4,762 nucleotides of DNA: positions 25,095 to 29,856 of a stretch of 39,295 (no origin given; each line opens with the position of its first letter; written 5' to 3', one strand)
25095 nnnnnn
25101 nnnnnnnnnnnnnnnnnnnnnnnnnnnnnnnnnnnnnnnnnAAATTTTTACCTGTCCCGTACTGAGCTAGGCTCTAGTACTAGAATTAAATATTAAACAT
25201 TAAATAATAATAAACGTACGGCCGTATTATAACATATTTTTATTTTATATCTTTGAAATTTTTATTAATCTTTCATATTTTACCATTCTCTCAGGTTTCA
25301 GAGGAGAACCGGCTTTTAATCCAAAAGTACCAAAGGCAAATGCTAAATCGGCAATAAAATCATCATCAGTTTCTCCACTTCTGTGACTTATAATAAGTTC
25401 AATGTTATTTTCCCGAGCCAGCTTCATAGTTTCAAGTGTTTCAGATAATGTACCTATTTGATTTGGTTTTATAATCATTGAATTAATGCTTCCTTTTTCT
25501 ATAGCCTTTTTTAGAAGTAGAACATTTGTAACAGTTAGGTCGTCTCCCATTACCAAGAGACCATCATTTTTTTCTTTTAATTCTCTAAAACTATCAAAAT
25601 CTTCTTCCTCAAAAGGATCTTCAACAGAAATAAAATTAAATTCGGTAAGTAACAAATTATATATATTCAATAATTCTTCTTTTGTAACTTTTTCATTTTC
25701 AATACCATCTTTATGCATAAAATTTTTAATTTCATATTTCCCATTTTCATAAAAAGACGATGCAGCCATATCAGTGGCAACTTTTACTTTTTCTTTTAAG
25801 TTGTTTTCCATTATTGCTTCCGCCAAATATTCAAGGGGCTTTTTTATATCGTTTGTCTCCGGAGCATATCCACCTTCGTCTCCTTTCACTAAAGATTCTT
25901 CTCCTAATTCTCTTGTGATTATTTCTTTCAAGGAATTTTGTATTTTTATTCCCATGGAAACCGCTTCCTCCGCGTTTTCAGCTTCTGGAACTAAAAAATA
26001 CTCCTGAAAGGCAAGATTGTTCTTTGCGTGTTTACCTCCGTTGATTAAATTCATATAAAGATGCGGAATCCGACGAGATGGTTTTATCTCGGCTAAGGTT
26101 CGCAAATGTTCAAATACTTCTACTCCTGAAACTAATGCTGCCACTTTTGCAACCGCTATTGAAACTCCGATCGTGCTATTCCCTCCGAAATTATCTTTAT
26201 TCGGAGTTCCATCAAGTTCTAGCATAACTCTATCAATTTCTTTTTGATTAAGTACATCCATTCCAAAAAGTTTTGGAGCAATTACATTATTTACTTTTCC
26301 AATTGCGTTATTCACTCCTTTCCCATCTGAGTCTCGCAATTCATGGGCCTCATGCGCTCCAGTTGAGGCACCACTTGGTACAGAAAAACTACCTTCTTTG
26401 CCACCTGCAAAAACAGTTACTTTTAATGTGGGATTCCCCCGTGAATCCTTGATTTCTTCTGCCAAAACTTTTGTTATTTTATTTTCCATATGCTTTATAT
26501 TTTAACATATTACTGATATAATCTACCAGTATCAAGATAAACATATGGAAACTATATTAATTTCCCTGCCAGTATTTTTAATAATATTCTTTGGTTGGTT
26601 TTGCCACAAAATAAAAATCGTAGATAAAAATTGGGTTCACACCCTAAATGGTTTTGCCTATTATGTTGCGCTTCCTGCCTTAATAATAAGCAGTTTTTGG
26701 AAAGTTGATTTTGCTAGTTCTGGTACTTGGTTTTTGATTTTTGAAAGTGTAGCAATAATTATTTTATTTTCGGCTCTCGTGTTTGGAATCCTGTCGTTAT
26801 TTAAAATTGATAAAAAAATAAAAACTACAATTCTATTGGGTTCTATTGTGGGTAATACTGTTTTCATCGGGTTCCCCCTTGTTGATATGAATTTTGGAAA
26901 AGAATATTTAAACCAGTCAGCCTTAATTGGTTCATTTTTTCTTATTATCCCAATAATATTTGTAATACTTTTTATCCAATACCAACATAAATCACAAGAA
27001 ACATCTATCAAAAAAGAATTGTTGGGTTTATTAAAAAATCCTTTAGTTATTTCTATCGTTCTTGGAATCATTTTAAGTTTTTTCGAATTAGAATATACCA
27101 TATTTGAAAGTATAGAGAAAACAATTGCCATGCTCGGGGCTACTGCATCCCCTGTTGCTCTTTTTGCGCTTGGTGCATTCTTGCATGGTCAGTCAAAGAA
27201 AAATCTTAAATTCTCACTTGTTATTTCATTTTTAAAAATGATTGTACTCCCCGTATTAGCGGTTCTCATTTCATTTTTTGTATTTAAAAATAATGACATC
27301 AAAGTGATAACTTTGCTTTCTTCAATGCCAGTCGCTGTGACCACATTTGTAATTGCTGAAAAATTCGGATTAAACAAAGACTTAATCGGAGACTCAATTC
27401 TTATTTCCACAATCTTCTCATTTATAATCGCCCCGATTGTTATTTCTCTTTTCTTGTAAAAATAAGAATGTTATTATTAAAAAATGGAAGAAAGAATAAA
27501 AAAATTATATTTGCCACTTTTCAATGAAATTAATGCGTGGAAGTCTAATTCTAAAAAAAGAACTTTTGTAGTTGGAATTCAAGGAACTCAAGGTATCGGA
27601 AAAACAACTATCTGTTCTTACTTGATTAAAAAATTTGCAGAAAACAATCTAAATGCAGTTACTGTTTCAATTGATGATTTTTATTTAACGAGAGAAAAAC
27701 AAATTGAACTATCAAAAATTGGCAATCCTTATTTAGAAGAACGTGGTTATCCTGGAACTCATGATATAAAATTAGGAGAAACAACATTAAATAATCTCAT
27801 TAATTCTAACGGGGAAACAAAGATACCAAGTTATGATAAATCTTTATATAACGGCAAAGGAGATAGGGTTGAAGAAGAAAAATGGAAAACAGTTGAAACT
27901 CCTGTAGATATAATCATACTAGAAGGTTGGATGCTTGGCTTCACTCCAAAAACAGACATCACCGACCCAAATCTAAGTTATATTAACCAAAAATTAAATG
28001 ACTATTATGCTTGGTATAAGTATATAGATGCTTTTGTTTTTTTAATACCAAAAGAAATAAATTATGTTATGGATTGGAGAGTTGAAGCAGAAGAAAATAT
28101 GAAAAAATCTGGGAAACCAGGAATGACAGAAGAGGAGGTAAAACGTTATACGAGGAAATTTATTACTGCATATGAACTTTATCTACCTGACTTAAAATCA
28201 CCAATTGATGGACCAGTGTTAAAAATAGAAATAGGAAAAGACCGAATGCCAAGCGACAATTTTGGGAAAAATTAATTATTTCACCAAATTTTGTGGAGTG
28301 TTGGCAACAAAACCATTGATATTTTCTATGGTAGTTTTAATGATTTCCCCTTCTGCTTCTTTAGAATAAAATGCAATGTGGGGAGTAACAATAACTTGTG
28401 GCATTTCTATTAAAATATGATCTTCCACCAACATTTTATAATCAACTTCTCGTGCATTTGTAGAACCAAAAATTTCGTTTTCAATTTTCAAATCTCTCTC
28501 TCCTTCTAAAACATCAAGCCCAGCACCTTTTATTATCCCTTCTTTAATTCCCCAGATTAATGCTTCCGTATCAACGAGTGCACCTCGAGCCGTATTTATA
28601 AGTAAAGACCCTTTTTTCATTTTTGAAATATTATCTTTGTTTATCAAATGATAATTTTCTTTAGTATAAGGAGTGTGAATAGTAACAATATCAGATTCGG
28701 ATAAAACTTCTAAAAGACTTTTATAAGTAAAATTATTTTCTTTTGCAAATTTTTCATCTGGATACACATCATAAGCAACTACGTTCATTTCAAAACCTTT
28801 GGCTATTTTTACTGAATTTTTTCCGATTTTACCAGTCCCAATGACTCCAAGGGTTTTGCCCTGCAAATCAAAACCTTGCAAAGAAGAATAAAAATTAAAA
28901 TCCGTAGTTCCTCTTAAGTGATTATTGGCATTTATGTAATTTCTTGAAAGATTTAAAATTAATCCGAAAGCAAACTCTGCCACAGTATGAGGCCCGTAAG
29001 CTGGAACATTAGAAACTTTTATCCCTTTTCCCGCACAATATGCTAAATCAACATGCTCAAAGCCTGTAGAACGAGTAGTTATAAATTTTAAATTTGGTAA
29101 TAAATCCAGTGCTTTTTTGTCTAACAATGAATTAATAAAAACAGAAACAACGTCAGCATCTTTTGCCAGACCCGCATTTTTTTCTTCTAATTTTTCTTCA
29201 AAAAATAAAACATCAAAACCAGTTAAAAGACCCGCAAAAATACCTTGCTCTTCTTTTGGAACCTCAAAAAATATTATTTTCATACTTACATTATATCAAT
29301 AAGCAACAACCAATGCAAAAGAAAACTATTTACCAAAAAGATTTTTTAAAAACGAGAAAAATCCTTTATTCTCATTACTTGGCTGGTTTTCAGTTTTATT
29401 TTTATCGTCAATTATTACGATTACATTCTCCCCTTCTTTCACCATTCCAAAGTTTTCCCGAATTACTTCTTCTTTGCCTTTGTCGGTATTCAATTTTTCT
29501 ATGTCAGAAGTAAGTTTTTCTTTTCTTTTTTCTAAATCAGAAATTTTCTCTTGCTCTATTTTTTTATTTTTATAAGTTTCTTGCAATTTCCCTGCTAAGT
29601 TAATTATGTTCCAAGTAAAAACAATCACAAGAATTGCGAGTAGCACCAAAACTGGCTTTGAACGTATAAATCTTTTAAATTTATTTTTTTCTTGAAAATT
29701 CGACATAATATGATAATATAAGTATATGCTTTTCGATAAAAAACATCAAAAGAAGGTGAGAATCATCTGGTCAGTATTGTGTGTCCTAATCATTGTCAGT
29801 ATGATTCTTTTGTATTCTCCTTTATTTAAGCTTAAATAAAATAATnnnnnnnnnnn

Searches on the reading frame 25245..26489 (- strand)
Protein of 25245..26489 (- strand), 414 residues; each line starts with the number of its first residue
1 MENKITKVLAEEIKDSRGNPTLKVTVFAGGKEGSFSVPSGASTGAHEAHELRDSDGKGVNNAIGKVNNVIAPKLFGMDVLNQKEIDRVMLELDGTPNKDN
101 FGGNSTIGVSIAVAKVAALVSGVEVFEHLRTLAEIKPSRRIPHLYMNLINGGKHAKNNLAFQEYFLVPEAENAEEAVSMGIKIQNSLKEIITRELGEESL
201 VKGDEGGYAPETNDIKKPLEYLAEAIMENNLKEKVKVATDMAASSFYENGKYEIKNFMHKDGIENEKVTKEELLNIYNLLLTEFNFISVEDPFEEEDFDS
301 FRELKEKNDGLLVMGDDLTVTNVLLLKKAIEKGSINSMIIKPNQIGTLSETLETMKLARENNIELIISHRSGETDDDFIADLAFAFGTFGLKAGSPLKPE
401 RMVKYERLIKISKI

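Call 21: search_protein_families(library=pfam, proteins=[window:25245-26489:-], max_evalue=0.001)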
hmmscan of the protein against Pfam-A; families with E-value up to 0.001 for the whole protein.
window:25245-26489:- (414 aa): 3 families
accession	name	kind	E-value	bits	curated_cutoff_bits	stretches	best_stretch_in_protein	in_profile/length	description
PF00113.28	Enolase_C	-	5.7e-78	262.6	21.5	1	141-412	4-278/296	Enolase, C-terminal TIM barrel domain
PF03952.21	Enolase_N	-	2.2e-43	148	35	1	5-129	1-131/131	Enolase, N-terminal domain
PF13378.12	MR_MLE_C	-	6.2e-06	26.5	29.4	1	266-370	53-155/219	Enolase C-terminal domain-like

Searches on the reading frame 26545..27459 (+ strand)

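Call 21: search_protein_families(library=pfam, proteins=[window:26545-27459:+], max_evalue=0.001)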
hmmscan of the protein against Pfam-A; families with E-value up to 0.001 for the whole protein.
window:26545-27459:+ (304 aa): 1 family
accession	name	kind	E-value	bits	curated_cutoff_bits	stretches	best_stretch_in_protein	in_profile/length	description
PF03547.23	Mem_trans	-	3.3e-38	131.6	25.7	1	8-299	7-342/343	Membrane transport protein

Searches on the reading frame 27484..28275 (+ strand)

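Call 21: search_protein_families(library=pfam, proteins=[window:27484-28275:+], max_evalue=0.001)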
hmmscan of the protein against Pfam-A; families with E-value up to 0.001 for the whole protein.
window:27484-28275:+ (263 aa): 6 families
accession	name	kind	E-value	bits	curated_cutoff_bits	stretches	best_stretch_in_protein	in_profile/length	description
PF24883.2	NPHP3_N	-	7.4e-05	23.4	24.8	1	15-59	11-54/164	Nephrocystin 3, N-terminal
PF03205.20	MobB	-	0.00012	22.4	26.6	0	29-61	1-33/133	Molybdopterin guanine dinucleotide synthesis protein B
PF20720.3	nSTAND3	-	0.00017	21.8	27.2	1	25-67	16-58/155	Novel STAND NTPase 3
PF07693.20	KAP_NTPase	-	0.00048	19.9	20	0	22-71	15-64/293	KAP family P-loop domain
PF00485.24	PRK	-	0.0007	19.9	22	0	29-149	1-117/196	Phosphoribulokinase / Uridine kinase family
PF00448.28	SRP54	-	0.00097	19.3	22.7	0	29-75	3-49/196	SRP54-type protein, GTPase domain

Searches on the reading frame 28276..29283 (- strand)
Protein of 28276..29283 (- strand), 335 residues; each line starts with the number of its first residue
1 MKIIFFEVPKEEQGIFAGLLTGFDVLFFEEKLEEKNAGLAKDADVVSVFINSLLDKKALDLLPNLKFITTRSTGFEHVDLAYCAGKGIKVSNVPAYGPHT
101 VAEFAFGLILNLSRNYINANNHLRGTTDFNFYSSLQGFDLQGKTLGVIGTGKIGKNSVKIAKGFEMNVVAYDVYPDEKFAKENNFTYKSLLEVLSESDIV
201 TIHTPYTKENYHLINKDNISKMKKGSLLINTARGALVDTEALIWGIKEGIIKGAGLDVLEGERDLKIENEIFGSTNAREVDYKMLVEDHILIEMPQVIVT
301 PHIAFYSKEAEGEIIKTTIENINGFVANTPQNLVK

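Call 21: search_protein_families(library=pfam, proteins=[window:28276-29283:-], max_evalue=0.001)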
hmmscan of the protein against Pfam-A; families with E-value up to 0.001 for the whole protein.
window:28276-29283:- (335 aa): 6 families
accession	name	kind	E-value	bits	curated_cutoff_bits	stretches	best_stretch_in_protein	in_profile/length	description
PF02826.25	2-Hacid_dh_C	-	1.6e-54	184.4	25.1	1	106-304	1-178/178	D-isomer specific 2-hydroxyacid dehydrogenase, NAD binding domain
PF00389.36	2-Hacid_dh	-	1e-27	96.9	24.6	1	8-334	7-133/134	D-isomer specific 2-hydroxyacid dehydrogenase, catalytic domain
PF01262.27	AlaDh_PNT_C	-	2.2e-06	27.7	23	1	146-232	32-129/214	Alanine dehydrogenase/PNT, C-terminal domain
PF07991.19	KARI_N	-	8.6e-05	22.6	20.6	1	140-229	2-92/165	Acetohydroxy acid isomeroreductase, NADPH-binding domain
PF03446.21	NAD_binding_2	-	0.00012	22.5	21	1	145-241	2-102/161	NAD binding domain of 6-phosphogluconate dehydrogenase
PF00670.27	AdoHcyase_NAD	-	0.00037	21.1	27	1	140-231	21-109/162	S-adenosyl-L-homocysteine hydrolase, NAD binding domain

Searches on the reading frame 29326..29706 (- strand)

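Call 21: search_protein_families(library=pfam, proteins=[window:29326-29706:-], max_evalue=0.001)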
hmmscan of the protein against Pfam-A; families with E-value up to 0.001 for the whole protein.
window:29326-29706:- (126 aa): 1 family
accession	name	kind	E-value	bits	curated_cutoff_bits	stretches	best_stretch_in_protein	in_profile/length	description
PF04977.20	DivIC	-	5.4e-13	49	28.9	1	23-100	1-79/80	Septum formation initiator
